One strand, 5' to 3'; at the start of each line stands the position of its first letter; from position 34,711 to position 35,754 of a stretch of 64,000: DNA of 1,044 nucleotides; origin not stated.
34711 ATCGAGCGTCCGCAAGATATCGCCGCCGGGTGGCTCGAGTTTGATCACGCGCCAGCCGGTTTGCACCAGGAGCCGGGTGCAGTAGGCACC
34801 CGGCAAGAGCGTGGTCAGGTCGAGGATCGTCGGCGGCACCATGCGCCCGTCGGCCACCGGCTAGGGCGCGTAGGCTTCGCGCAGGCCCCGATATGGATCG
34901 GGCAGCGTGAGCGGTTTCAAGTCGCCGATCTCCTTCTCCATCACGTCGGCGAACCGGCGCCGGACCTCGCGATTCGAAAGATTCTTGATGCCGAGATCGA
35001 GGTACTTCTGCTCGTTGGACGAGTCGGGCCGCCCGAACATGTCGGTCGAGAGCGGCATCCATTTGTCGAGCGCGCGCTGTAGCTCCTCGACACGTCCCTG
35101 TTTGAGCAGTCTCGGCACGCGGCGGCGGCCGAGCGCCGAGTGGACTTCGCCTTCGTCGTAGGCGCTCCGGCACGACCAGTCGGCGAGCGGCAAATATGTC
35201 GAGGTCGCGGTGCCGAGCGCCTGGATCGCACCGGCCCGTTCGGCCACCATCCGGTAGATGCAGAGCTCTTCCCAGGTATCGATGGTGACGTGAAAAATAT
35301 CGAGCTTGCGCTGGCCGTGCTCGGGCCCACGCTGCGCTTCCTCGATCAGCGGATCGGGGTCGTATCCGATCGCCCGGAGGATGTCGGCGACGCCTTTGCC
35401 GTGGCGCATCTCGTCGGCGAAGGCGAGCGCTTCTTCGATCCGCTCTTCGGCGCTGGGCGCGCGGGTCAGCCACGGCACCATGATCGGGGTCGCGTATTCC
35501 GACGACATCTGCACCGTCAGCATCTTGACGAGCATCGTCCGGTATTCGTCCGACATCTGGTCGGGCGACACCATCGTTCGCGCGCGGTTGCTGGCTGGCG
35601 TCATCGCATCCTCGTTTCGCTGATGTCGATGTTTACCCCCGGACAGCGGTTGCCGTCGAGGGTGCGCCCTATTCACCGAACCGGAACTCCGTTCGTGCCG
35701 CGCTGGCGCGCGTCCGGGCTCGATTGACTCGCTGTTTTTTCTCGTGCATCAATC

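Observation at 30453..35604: Compact five-gene CoA operon: stand-alone PaaA-like di-iron oxygenase, racemase-like protein, C-N hydrolase, acyl-CoA ligase, MhpD-like hydratase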

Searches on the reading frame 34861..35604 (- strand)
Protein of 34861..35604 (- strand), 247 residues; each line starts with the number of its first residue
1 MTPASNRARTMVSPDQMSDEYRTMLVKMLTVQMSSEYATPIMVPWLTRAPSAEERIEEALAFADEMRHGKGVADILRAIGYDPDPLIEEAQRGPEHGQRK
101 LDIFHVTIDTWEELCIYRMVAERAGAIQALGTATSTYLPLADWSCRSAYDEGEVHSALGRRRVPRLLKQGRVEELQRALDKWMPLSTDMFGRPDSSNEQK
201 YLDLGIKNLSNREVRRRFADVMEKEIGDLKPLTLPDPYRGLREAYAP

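Call 3: search_protein_families(library=pfam, proteins=[window:34861-35604:-], max_evalue=0.01)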
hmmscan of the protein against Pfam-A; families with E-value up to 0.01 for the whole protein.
window:34861-35604:- (247 aa): 1 family
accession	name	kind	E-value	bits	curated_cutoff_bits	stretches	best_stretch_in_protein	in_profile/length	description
PF05138.18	PaaA_PaaC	-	2.6e-15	56.8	28.5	1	13-236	6-227/263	Phenylacetic acid catabolic protein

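Call 4: search_protein_families(library=ncbifam, proteins=[window:34861-35604:-], max_evalue=0.01)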
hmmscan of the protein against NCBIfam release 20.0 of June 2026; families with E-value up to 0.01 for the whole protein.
window:34861-35604:- (247 aa): 2 families
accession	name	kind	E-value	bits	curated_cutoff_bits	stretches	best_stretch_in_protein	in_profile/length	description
TIGR02156.2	PA_CoA_Oxy1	equivalog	2.4e-16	59.7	280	1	13-237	13-237/289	1,2-phenylacetyl-CoA epoxidase subunit PaaA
TIGR03225.1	benzo_boxB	equivalog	8.9e-05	21.5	499.1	0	18-168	101-255/471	benzoyl-CoA 2,3-epoxidase subunit BoxB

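Call 5: find_homologous_proteins(query=window:34861-35604:-, max_evalue=0.001)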
Query window:34861-35604:- (247 aa): 1 proteins with E <= 0.001 among 4314 candidates.
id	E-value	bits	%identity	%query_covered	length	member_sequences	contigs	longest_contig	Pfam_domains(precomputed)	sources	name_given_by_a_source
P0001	5.3e-154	529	94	100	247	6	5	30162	PF05138.19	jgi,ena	jgi:1,2-phenylacetyl-CoA epoxidase catalytic subunit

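Call 6: search_solved_structures(query=window:34861-35604:-, max_evalue=1, show_alignments=2)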
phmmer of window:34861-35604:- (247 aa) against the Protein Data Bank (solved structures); distinct sequences matched with E-value up to 1: 5.
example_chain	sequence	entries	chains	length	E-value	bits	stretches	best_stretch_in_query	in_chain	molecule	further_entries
4mud_A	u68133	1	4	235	8.3e-11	45.3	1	20-220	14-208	Ring oxydation complex/ phenylacetic acid degradation related protein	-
4ii4_A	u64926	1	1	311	4.1e-10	43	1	10-237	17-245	1,2-phenylacetyl-CoA epoxidase, subunit A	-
3pvr_A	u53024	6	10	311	5.1e-10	42.7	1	10-237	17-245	Phenylacetic acid degradation protein paaA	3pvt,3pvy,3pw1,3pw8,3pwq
4iit_A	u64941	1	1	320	6.4e-10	42.4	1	10-241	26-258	Phenylacetate-CoA oxygenase subunit PaaA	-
3per_A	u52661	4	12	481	8.3e-06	28.9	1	18-204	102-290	Benzoyl-CoA oxygenase component B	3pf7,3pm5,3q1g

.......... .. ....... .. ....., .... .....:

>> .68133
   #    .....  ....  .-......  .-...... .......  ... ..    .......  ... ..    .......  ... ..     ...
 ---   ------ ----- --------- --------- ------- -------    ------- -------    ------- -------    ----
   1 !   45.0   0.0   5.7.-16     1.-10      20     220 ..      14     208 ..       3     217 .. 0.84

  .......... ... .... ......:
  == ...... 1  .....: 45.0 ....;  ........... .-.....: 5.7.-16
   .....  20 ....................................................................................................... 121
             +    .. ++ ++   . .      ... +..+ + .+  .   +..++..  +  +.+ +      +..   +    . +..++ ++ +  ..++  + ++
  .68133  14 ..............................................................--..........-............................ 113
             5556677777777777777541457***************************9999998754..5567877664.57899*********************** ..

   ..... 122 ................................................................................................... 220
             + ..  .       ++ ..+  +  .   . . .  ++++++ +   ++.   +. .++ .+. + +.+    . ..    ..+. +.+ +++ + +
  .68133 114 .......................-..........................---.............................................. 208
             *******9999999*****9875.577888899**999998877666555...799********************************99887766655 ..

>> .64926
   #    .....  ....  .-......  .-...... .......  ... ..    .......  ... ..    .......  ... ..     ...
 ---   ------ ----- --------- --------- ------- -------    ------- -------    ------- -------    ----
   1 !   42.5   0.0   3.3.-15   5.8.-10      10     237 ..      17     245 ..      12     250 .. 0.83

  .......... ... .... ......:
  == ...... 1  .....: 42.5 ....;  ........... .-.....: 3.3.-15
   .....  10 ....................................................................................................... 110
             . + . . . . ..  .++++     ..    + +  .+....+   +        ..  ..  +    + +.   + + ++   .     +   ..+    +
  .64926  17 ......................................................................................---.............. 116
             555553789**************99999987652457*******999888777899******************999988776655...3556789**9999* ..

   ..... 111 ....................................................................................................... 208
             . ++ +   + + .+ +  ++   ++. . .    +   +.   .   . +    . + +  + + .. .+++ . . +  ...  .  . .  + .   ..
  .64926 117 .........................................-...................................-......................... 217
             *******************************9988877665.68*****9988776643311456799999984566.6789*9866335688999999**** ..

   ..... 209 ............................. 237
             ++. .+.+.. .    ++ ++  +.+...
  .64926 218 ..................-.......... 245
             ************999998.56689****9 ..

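Call 8: find_encoding_contigs(protein=P0001, flank=10000, max_places=6)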
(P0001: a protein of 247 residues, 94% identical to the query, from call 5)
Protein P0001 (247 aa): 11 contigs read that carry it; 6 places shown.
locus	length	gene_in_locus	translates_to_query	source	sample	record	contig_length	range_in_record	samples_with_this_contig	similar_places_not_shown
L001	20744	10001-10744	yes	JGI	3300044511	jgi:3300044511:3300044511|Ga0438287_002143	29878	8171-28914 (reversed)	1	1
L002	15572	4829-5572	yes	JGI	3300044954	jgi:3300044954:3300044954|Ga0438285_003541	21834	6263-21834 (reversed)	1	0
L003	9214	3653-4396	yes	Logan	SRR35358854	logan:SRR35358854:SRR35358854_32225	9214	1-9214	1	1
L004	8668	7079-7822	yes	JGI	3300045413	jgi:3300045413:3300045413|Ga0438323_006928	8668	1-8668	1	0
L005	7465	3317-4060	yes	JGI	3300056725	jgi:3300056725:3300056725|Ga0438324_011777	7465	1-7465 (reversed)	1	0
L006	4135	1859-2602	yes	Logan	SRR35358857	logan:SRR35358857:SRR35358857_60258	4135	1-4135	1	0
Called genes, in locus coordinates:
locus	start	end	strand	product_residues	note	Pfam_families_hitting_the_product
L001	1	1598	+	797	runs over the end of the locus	PF01315:Ald_Xan_dh_C, PF02738:MoCoBD_1, PF20256:MoCoBD_2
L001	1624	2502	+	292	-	-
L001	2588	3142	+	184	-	PF04542:Sigma70_r2, PF08281:Sigma70_r4_2, PF04545:Sigma70_r4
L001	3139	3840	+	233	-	PF10099:RskA_C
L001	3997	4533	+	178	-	PF13668:Ferritin_2, PF14530:DUF4439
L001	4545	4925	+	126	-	-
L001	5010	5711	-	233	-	PF00005:ABC_tran, PF13304:AAA_21 (faint)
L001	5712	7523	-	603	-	PF02653:BPD_transp_2, PF00005:ABC_tran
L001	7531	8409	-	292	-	PF02653:BPD_transp_2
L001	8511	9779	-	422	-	PF13433:Peripla_BP_5, PF13458:Peripla_BP_6, PF01094:ANF_receptor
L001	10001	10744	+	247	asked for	PF05138:PaaA_PaaC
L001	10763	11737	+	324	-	PF02515:CoA_transf_3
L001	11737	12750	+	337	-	PF00795:CN_hydrolase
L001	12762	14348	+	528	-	PF00501:AMP-binding, PF13193:AMP-binding_C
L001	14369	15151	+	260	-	PF01557:FAA_hydrolase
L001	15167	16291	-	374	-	PF04909:Amidohydro_2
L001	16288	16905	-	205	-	PF02311:AraC_binding (weak), PF07883:Cupin_2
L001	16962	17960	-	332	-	PF00892:EamA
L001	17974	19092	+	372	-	PF04909:Amidohydro_2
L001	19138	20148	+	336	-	PF00903:Glyoxalase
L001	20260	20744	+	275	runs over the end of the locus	PF00561:Abhydrolase_1, PF12146:Hydrolase_4, PF12697:Abhydrolase_6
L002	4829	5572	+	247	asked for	PF05138:PaaA_PaaC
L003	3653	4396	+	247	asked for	PF05138:PaaA_PaaC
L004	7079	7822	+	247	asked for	PF05138:PaaA_PaaC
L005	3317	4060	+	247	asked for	PF05138:PaaA_PaaC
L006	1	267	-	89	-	?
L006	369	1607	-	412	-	PF13433:Peripla_BP_5, PF13458:Peripla_BP_6, PF01094:ANF_receptor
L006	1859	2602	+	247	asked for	PF05138:PaaA_PaaC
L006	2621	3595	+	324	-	PF02515:CoA_transf_3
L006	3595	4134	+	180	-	?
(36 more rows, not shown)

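Call 14: search_protein_representatives(protein=window:34861-35604:-)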
Query: 247 residues. Proteins with E-value up to 0.001 (for the whole library): 248; up to 1e-10: 79; up to 1e-30: 8. The best 150 are listed.
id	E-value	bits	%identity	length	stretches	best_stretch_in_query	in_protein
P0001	1.7e-154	528.8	94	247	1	1-247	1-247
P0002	2.6e-65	236.8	35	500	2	15-245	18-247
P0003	1.1e-51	192.2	45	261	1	12-246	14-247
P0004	1.2e-46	175.8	34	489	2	13-245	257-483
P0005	2.0e-45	171.8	37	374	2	12-245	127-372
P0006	3.1e-37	144.9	38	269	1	12-247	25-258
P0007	8.0e-34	133.8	43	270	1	13-246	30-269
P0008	1.8e-33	132.6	37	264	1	12-246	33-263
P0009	3.6e-27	112.0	34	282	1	14-246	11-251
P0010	9.3e-26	107.4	40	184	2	64-203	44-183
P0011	3.7e-21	92.3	32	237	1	18-240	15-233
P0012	1.1e-20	90.7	30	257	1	9-217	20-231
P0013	1.1e-20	90.7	29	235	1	13-224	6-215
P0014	4.7e-20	88.7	28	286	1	6-239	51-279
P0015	5.6e-19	85.2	30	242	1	13-219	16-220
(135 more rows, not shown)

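Call 16: find_encoding_contigs(protein=P0003, flank=10000, max_places=4)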
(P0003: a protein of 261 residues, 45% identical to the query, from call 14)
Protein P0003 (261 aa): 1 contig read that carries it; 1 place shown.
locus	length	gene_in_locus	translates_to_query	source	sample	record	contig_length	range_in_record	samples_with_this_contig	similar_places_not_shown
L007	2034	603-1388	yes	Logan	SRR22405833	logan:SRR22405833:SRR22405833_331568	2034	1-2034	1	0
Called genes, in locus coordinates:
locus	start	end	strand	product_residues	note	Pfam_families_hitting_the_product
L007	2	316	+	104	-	?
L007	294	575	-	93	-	-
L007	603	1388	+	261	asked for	PF05138:PaaA_PaaC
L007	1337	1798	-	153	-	-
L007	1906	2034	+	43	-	?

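Call 17: find_encoding_contigs(protein=P0002, flank=10000, max_places=4)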
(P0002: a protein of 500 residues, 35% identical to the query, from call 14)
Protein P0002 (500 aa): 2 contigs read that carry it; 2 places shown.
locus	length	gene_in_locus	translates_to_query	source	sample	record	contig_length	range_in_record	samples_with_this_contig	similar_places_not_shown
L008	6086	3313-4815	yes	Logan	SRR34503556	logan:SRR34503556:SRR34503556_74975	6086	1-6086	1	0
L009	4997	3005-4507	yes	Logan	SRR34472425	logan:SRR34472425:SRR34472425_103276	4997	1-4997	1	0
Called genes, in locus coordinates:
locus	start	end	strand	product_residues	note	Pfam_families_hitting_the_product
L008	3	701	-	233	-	?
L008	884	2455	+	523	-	PF00501:AMP-binding, PF13193:AMP-binding_C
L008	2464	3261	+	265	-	PF00378:ECH_1, PF16113:ECH_2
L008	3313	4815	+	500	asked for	PF05138:PaaA_PaaC (weak)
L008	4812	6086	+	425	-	?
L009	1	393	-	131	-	?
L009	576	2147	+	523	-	PF00501:AMP-binding, PF13193:AMP-binding_C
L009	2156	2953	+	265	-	PF00378:ECH_1, PF16113:ECH_2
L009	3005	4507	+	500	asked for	PF05138:PaaA_PaaC (weak)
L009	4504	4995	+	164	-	?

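Call 18: find_encoding_contigs(protein=P0004, flank=10000, max_places=3)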
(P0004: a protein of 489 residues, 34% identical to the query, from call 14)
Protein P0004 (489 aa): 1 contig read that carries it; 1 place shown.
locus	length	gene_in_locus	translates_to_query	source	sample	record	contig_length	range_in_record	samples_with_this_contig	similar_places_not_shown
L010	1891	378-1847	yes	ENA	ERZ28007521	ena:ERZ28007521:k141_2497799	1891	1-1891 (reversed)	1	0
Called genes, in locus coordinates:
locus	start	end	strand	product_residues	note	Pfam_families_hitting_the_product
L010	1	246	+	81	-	?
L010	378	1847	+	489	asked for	PF05138:PaaA_PaaC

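Call 19: find_encoding_contigs(protein=P0007, flank=10000, max_places=3)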
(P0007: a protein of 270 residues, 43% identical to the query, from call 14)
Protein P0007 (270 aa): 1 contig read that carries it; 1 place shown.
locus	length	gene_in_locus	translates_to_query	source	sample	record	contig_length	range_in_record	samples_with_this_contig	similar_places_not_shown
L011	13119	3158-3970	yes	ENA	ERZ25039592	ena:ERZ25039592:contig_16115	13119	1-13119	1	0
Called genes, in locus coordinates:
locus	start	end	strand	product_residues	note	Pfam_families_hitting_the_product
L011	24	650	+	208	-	-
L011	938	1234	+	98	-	-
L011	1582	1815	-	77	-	-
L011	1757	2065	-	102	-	PF01475:FUR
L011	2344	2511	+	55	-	-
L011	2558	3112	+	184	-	-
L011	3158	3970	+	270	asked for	PF05138:PaaA_PaaC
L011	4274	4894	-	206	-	-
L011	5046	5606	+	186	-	PF00378:ECH_1, PF16113:ECH_2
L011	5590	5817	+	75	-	-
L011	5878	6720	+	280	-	PF00501:AMP-binding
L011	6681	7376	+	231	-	PF00501:AMP-binding, PF13193:AMP-binding_C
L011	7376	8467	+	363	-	-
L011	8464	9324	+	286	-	PF00378:ECH_1, PF16113:ECH_2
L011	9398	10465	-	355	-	PF00355:Rieske, PF19112:VanA_C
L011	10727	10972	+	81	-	PF00106:adh_short, PF13561:adh_short_C2 (weak)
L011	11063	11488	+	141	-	PF00106:adh_short, PF13561:adh_short_C2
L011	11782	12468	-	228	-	-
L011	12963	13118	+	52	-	?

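Call 20: find_encoding_contigs(protein=P0008, flank=10000, max_places=3)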
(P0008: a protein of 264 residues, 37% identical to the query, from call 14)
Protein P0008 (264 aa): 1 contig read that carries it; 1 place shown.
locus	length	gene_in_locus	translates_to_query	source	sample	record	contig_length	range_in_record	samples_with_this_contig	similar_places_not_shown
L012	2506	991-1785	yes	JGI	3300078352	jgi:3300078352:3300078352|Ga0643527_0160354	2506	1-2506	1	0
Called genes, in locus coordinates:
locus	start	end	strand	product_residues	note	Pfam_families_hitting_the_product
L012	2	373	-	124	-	?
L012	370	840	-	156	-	PF00583:Acetyltransf_1, PF13508:Acetyltransf_7 (weak)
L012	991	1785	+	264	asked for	PF05138:PaaA_PaaC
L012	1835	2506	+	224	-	?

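Call 26: find_related_loci(query=A3, collection=genome_contigs, flank=10000)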
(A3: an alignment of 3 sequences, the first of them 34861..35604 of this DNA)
Query A3 (247 aa) in genome_contigs; peptide patterns used: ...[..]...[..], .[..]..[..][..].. (x = any residue, [..] = any of these).
160 stretches matched a pattern; 1 encode a relative of the query (tblastn E <= 1e-3); 1 distinct loci.
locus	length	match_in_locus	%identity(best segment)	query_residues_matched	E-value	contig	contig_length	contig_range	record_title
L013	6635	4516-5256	95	1-247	5e-163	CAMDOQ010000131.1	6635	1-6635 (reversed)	MAG: Rhizobium sp. Q54 isolate TH-11nov19-65 genome assembly, contig: TH-11nov19-C28802, whole genome shotgun sequence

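Call 34: predict_structure(alignment_id=A2)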
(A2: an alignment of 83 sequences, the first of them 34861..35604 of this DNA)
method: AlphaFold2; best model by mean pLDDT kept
length: 247 residues; sequences in the alignment: 83
mean_pLDDT: 95.3   pTM: 0.91
mean pLDDT of the five models: 95.3, 95.0, 94.9, 94.8, 94.6
residues with pLDDT >= 90: 228; 70-90: 11; 50-70: 3; < 50: 5
segments of 3 or more residues with pLDDT < 50: 1-4
pLDDT, mean of each block of 10 residues (from residue 1): 57 96 98 94 96 98 97 98 96 85 96 98 98 98 98 98 98 99 98 97 97 98 98 98 96
secondary structure, 60 per line:
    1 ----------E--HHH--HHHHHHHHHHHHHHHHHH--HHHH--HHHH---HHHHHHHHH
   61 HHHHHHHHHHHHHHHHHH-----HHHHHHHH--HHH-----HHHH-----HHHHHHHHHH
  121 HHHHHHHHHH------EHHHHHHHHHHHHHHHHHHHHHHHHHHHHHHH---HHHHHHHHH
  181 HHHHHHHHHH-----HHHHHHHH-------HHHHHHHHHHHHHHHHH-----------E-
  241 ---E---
elements in order: H19-36 H39-42 H45-48 H52-78 H84-91 H102-105 H111-130 H138-168 H172-190 H196-203 H211-227

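Call 38: fold_search(model_id=the predicted structure, library=pdb)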
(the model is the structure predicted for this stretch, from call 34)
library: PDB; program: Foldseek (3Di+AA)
matches with E <= 10: 305; with E <= 0.001: 27
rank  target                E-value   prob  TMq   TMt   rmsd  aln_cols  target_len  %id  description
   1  4mud_D                4.4e-09  1.00  0.81  0.89   2.3       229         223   20  Crystal structure of a ring oxydation complex/ phenylacetic acid degradation-like protein (SSO1313) from Sulfolobus so (released 2013-10-09)
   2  3pwq_D                7.0e-09  1.00  0.80  0.67   2.9       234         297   22  The Phenylacetyl-CoA monooxygenase PaaAC subcomplex (released 2011-01-19)
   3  4mud_A                7.6e-09  1.00  0.81  0.90   2.3       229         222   19  Crystal structure of a ring oxydation complex/ phenylacetic acid degradation-like protein (SSO1313) from Sulfolobus so (released 2013-10-09)
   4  4ii4_A                1.3e-08  1.00  0.82  0.67   2.5       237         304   23  The Phenylacetyl-CoA monooxygenase - mutant PaaA E49Q K68Q - PaaC wild type subcomplex with benzoyl-CoA (released 2014-08-20)
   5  3pwq_F                1.3e-08  1.00  0.79  0.66   3.0       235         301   22  The Phenylacetyl-CoA monooxygenase PaaAC subcomplex (released 2011-01-19)
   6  3pwq_C                1.5e-08  1.00  0.79  0.67   3.0       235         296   22  The Phenylacetyl-CoA monooxygenase PaaAC subcomplex (released 2011-01-19)
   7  4mud_C                1.7e-08  1.00  0.80  0.89   2.3       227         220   19  Crystal structure of a ring oxydation complex/ phenylacetic acid degradation-like protein (SSO1313) from Sulfolobus so (released 2013-10-09)
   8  4iit_A                1.9e-08  1.00  0.82  0.68   2.6       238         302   24  The Phenylacetyl-CoA monooxygenase PaaABC subcomplex with phenylacetyl-CoA (released 2013-11-06)
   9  3pwq_H                1.9e-08  1.00  0.80  0.67   3.0       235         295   22  The Phenylacetyl-CoA monooxygenase PaaAC subcomplex (released 2011-01-19)
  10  4mud_B                2.0e-08  1.00  0.80  0.89   2.3       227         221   19  Crystal structure of a ring oxydation complex/ phenylacetic acid degradation-like protein (SSO1313) from Sulfolobus so (released 2013-10-09)
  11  3pvr_A                3.6e-08  1.00  0.82  0.67   2.7       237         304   22  The Phenylacetyl-CoA monooxygenase PaaAC subcomplex with benzoyl-CoA (released 2011-01-19)
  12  3pw8_C                5.7e-08  1.00  0.83  0.69   2.7       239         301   22  The Phenylacetyl-CoA monooxygenase PaaAC subcomplex with acetyl-CoA (released 2011-01-19)
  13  3pvt_B                2.0e-04  1.00  0.74  0.76   3.6       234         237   15  The Phenylacetyl-CoA monooxygenase PaaAC subcomplex with 3-hydroxybutanoyl-CoA (released 2011-01-19)
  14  3pvr_C                2.1e-04  1.00  0.74  0.73   3.6       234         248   15  The Phenylacetyl-CoA monooxygenase PaaAC subcomplex with benzoyl-CoA (released 2011-01-19)
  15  3pwq_K                2.3e-04  1.00  0.72  0.75   2.9       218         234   16  The Phenylacetyl-CoA monooxygenase PaaAC subcomplex (released 2011-01-19)
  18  4ii4_B                3.7e-04  1.00  0.72  0.74   3.7       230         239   16  The Phenylacetyl-CoA monooxygenase - mutant PaaA E49Q K68Q - PaaC wild type subcomplex with benzoyl-CoA (released 2014-08-20)
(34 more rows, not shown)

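Call 44: find_related_loci(query=A5, collection=metagenome_contigs, flank=10000)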
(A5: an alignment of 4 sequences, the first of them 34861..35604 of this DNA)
Query A5 (247 aa) in metagenome_contigs; peptide patterns used: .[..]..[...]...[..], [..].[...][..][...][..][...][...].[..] (x = any residue, [..] = any of these).
361 stretches matched a pattern; 4 encode a relative of the query (tblastn E <= 1e-3); 4 distinct loci.
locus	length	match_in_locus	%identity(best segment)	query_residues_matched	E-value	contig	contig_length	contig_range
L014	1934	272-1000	37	1-245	3e-47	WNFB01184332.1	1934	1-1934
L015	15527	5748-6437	35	12-245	7e-40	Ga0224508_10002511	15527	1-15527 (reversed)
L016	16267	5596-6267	36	20-246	2e-36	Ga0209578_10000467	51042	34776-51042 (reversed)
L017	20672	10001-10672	36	20-246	6e-36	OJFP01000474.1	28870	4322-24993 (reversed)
